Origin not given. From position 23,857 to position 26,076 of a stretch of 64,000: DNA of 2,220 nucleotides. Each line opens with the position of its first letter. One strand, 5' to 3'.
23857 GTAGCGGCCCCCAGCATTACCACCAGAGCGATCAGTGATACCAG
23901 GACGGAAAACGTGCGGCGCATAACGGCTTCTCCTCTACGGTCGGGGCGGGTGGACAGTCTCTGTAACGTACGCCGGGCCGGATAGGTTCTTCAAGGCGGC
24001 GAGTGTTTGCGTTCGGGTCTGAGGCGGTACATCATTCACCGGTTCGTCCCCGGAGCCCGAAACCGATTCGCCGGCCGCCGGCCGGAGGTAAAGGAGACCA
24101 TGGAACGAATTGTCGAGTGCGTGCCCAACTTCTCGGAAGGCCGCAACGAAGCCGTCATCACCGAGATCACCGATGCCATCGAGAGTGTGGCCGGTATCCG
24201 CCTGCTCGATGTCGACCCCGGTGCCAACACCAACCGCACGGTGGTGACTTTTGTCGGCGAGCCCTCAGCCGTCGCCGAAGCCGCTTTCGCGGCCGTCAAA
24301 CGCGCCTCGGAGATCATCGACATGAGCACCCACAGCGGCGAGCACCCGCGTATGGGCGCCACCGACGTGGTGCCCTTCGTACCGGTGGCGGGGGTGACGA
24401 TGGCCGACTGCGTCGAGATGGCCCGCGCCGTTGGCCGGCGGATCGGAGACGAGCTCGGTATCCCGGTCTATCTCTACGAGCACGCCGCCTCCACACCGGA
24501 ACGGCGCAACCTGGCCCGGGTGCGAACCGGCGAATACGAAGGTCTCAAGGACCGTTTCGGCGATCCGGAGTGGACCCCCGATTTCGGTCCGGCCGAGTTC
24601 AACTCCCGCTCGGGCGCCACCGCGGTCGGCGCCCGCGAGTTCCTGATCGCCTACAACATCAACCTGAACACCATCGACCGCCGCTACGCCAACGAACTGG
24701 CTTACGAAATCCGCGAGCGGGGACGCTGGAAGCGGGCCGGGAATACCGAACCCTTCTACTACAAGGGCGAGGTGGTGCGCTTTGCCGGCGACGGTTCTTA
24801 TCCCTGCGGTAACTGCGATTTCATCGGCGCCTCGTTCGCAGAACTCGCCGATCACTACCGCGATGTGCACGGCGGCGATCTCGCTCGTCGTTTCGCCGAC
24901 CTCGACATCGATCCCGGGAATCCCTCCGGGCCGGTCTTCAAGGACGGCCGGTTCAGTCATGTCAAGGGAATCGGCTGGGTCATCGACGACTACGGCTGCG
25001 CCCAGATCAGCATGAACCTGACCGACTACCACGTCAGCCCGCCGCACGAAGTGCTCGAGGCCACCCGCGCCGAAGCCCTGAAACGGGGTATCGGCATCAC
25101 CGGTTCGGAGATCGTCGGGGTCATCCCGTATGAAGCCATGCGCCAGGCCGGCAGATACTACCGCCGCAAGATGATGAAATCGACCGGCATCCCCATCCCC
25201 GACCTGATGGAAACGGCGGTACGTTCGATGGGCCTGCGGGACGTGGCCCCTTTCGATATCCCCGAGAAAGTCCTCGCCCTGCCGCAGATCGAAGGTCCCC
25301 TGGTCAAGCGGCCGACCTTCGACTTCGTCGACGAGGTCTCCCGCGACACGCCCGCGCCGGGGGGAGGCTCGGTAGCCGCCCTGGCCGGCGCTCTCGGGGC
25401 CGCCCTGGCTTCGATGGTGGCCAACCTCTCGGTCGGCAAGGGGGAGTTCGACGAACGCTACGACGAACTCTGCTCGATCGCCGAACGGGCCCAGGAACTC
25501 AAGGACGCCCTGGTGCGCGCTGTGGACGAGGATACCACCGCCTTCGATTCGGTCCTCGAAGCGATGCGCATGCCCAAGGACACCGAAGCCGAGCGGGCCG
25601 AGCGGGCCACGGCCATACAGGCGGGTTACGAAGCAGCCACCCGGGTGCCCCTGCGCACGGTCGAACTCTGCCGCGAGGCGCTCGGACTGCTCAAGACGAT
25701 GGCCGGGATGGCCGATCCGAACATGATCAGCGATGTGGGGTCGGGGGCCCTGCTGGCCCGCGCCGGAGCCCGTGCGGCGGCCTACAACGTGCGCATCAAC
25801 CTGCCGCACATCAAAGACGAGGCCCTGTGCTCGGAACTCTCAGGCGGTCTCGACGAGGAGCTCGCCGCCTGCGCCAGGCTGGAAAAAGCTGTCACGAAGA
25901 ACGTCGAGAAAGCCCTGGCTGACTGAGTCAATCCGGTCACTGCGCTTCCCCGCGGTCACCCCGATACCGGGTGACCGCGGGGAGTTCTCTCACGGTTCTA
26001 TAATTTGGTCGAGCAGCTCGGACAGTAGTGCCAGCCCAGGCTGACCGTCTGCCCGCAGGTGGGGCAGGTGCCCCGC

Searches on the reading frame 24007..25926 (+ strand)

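Call 3: search_protein_families(library=pfam, proteins=[window:24007-25926:+], max_evalue=0.1)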
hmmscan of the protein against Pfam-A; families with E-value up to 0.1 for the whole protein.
window:24007-25926:+ (639 aa): 5 families
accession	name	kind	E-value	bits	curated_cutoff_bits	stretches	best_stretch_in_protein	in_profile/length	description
PF07837.17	FTCD_N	-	2e-76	256.1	27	1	35-210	1-176/176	Formiminotransferase domain, N-terminal subdomain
PF04961.17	FTCD_C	-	1.6e-61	207.6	24.5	1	439-612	4-177/182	Formiminotransferase-cyclodeaminase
PF02971.19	FTCD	-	9.8e-44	149.2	24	1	212-423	1-143/145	Formiminotransferase domain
PF18387.7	zf_C2H2_ZHX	-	0.026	14.7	27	1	262-291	2-31/53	Zinc-fingers and homeoboxes C2H2 finger domain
PF23223.1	zf-C2H2_ZNF462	-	0.037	14.1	27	1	267-288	6-27/31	Zinc finger protein 462, C2H2 zinc finger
